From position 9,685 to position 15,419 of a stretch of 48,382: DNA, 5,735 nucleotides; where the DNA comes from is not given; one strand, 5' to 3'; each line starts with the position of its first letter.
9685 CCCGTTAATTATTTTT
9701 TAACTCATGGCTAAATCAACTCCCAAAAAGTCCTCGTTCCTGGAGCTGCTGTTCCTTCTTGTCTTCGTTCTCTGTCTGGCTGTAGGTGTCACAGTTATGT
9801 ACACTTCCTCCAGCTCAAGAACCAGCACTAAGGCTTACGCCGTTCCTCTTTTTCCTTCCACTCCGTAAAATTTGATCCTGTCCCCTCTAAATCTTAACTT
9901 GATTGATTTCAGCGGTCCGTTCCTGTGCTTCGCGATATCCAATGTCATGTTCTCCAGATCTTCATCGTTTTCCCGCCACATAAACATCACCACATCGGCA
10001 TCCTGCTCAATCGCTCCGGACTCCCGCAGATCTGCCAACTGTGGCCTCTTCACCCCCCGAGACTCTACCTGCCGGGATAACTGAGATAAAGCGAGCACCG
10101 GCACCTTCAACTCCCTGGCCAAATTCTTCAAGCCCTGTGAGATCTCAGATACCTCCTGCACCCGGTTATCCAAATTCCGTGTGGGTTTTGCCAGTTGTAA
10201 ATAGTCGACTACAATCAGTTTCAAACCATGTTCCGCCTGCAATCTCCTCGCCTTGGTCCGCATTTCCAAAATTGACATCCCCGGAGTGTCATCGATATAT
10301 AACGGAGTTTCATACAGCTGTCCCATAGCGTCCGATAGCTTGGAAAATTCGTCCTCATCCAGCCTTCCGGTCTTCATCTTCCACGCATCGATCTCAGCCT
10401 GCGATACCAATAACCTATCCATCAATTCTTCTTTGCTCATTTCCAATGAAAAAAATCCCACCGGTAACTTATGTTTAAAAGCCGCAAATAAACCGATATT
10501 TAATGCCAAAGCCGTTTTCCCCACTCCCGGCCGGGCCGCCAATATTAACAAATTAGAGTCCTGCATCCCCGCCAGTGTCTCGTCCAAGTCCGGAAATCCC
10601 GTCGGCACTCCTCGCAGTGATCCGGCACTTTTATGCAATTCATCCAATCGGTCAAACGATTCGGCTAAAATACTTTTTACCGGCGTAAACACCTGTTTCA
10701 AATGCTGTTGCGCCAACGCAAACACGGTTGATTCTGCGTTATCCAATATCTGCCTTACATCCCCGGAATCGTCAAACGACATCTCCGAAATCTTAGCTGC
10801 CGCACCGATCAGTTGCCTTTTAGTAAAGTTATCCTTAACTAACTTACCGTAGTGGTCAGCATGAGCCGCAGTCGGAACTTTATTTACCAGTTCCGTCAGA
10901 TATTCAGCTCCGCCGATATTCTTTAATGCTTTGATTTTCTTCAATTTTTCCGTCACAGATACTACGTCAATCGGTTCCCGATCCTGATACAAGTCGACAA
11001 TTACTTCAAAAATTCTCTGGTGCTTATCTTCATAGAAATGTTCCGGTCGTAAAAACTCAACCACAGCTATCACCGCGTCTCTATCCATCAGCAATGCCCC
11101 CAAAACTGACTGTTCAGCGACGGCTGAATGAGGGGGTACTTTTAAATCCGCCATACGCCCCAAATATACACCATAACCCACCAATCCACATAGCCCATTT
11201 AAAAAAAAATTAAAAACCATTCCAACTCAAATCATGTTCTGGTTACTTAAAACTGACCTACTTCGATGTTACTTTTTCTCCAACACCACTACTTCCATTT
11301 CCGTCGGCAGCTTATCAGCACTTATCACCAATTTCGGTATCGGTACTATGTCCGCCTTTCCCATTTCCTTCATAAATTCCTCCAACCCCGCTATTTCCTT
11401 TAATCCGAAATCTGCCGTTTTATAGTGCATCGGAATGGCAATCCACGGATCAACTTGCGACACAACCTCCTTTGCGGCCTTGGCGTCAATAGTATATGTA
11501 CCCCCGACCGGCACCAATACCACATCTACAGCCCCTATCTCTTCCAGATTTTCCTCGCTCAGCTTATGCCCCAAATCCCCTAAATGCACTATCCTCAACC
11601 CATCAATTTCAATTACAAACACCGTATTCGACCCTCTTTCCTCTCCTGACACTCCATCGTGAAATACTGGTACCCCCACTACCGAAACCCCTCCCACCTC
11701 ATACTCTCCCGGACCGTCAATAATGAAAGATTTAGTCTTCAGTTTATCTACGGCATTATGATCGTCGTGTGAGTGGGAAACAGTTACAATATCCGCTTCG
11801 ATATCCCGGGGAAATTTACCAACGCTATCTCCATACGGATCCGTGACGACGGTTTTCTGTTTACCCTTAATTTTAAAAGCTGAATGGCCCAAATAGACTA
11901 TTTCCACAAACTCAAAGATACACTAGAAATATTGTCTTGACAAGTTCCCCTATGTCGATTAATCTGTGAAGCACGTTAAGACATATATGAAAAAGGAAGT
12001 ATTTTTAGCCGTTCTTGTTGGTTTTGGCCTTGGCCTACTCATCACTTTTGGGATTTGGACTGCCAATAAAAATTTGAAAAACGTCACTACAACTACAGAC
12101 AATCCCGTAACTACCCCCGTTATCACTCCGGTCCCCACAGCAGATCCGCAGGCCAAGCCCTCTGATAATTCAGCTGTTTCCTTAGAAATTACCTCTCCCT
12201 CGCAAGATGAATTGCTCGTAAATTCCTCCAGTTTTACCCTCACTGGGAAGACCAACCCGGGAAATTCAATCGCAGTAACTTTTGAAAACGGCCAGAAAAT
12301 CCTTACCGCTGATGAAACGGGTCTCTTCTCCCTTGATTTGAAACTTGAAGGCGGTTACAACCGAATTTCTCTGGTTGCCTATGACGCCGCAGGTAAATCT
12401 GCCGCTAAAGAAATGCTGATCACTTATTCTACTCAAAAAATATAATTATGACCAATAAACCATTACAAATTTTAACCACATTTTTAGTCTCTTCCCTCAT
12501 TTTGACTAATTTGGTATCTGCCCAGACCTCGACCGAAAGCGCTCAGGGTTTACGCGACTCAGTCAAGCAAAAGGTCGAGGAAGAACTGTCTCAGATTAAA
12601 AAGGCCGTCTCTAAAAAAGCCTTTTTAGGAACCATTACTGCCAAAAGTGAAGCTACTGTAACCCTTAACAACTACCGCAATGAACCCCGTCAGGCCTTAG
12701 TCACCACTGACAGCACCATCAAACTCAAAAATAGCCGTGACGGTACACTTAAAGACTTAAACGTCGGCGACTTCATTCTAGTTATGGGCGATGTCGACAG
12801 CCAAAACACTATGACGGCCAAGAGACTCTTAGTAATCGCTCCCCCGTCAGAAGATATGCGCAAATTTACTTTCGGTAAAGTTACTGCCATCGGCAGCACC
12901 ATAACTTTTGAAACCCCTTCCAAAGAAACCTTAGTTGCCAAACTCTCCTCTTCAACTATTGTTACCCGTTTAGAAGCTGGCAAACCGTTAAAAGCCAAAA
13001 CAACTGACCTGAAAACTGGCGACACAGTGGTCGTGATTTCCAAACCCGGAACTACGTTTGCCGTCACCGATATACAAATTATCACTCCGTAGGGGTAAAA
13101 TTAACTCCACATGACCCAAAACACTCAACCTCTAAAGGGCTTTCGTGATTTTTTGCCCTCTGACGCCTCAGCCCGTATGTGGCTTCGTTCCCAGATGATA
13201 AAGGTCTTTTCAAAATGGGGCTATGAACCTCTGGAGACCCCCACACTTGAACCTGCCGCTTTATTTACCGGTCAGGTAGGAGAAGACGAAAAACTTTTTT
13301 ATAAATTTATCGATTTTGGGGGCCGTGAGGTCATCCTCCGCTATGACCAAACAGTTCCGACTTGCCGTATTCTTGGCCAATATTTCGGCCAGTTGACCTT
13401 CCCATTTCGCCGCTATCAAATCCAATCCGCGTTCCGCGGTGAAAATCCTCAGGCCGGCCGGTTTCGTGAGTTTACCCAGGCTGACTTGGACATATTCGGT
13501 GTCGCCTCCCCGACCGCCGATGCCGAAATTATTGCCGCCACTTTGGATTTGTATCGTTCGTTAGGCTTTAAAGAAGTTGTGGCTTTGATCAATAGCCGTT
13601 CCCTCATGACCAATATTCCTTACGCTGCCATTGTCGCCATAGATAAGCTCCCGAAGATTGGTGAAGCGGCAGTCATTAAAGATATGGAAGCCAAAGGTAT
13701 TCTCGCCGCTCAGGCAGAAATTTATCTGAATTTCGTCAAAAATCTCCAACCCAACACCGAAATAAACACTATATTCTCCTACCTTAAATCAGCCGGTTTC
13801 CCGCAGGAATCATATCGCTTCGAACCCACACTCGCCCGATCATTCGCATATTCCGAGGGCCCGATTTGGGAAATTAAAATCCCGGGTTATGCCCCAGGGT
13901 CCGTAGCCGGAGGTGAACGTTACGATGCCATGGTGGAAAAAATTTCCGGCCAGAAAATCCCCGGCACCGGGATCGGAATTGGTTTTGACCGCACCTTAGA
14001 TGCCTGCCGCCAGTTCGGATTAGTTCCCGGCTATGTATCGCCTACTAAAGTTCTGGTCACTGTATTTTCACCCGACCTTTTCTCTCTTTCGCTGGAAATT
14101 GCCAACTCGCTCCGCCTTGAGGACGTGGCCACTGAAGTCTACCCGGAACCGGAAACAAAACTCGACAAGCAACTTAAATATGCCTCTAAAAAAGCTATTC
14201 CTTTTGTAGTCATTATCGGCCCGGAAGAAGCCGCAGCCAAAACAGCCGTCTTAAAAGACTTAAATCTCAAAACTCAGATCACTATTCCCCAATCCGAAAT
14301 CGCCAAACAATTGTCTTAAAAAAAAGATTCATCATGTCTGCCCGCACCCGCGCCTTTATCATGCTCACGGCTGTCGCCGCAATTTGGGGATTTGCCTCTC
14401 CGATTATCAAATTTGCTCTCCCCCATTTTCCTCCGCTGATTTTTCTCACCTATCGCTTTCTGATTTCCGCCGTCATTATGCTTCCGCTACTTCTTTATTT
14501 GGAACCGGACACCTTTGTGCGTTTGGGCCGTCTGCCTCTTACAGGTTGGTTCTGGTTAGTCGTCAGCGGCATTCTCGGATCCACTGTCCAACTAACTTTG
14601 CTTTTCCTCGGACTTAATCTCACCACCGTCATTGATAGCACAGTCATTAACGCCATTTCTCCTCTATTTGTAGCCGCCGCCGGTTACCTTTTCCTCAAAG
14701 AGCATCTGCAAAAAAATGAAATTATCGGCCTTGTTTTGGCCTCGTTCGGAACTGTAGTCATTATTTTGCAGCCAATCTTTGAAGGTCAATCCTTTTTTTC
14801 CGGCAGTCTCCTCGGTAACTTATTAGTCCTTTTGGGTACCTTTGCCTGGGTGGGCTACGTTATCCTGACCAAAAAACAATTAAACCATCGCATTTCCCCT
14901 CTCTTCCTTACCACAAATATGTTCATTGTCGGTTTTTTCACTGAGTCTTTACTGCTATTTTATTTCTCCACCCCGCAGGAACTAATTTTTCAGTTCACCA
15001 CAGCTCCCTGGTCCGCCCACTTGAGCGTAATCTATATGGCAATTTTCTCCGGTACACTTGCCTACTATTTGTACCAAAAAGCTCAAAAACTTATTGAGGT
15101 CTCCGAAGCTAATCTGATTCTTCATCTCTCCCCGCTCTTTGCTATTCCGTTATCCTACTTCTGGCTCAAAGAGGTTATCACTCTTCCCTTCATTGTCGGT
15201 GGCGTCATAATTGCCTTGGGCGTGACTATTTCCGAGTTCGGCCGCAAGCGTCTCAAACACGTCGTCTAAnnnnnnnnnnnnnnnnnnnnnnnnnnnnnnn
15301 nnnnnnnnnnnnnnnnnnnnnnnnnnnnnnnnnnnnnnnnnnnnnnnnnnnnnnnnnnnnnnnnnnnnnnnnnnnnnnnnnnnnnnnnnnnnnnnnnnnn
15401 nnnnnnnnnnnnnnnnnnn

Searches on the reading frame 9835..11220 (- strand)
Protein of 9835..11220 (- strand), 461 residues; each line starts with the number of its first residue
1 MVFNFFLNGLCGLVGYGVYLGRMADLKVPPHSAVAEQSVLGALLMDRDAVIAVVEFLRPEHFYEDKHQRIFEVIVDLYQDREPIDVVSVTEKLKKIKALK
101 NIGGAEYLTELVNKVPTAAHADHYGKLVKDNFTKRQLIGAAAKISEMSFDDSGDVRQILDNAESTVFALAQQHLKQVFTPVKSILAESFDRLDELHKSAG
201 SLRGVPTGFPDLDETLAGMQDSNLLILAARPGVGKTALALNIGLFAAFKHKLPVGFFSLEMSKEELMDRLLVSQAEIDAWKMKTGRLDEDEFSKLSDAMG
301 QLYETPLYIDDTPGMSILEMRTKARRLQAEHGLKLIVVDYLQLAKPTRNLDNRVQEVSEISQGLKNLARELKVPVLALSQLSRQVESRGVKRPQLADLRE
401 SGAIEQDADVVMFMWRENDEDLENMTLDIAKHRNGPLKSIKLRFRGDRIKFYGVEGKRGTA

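Call 56: search_protein_families(library=pfam, proteins=[window:9835-11220:-], max_evalue=0.0001)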
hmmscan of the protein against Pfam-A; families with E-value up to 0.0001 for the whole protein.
window:9835-11220:- (461 aa): 3 families
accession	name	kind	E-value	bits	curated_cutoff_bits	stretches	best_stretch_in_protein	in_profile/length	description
PF03796.21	DnaB_C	-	1.3e-98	329.9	27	1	204-451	1-253/255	DnaB-like helicase C terminal domain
PF00772.26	DnaB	-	5.1e-35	120.1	23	1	29-130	2-103/103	DnaB-like helicase N terminal domain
PF13481.12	AAA_25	-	3.4e-13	50.1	27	1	209-381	19-190/195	AAA domain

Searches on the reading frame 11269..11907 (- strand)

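Call 57: search_protein_families(library=pfam, proteins=[window:11269-11907:-], max_evalue=0.0001)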
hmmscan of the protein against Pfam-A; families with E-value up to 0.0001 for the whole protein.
window:11269-11907:- (212 aa): 2 families
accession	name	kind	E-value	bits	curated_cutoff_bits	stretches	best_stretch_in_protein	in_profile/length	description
PF13483.12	Lactamase_B_3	-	2.4e-54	184.1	24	1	2-161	1-160/160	Beta-lactamase superfamily domain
PF12706.13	Lactamase_B_2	-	2.2e-10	40.9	27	1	62-162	89-200/200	Beta-lactamase superfamily domain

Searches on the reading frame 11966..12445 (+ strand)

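Call 57: search_protein_families(library=pfam, proteins=[window:11966-12445:+], max_evalue=0.0001)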
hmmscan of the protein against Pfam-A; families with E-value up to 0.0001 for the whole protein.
window:11966-12445:+ (159 aa): 2 families
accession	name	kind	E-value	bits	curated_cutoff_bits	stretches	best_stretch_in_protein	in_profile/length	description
PF09136.16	Glucodextran_B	-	2.4e-10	40.6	27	1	73-153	3-80/83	Glucodextranase, domain B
PF17936.7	Big_6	-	5.3e-08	33.4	27.6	1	82-147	7-75/83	Bacterial Ig domain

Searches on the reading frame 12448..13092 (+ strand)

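Call 57: search_protein_families(library=pfam, proteins=[window:12448-13092:+], max_evalue=0.0001)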
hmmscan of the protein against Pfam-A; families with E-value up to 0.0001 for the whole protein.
window:12448-13092:+ (214 aa): 1 family
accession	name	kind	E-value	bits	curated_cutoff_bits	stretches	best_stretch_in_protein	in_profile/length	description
PF18914.6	DUF5666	-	9.1e-05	23.1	27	1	61-126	2-58/60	Domain of unknown function (DUF5666)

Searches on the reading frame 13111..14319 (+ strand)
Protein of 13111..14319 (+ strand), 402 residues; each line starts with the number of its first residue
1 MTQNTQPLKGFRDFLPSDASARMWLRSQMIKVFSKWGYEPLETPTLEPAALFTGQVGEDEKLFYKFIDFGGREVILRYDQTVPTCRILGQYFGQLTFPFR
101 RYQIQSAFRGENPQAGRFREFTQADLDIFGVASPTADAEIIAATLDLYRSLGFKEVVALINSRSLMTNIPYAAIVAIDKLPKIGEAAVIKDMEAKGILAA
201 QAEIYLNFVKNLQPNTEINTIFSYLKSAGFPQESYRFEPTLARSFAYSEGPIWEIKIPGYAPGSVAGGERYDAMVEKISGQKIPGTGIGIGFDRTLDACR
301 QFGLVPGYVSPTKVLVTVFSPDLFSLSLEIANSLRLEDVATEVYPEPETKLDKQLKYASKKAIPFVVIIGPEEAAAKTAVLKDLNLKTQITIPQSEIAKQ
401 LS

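Call 57: search_protein_families(library=pfam, proteins=[window:13111-14319:+], max_evalue=0.0001)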
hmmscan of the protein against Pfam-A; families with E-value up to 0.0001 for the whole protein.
window:13111-14319:+ (402 aa): 4 families
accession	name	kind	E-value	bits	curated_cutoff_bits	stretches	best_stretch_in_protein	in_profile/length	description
PF13393.11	tRNA-synt_His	-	1.5e-31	110.3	25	2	10-195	1-185/308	Histidyl-tRNA synthetase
PF03129.25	HGTP_anticodon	-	3.9e-11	43.4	21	1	313-401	1-91/94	Anticodon binding domain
PF00587.30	tRNA-synt_2b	-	1e-09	39.1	29.3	1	64-189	1-134/179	tRNA synthetase class II core domain (G, H, P, S and T)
PF00152.25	tRNA-synt_2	-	9.5e-05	22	25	0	25-128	24-121/308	tRNA synthetases class II (D, K and N)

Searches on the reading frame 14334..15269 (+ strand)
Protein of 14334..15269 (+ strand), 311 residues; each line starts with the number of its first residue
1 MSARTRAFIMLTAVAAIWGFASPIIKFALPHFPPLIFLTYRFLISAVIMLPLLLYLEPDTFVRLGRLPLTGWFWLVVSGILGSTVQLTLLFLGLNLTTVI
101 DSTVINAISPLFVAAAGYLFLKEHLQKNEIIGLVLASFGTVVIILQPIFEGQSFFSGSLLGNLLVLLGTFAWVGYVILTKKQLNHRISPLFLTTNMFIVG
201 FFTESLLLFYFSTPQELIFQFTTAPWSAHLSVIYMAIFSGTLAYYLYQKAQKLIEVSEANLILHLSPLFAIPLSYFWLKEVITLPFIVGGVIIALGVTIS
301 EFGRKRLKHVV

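Call 57: search_protein_families(library=pfam, proteins=[window:14334-15269:+], max_evalue=0.0001)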
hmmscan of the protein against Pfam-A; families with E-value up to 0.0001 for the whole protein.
window:14334-15269:+ (311 aa): 2 families
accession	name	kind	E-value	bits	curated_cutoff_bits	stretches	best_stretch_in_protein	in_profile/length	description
PF00892.27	EamA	-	4.9e-46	156.8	28.2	2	160-299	2-132/135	EamA-like transporter family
PF03151.22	TPT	-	7.2e-05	22.7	30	0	173-300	15-135/291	Triose-phosphate Transporter family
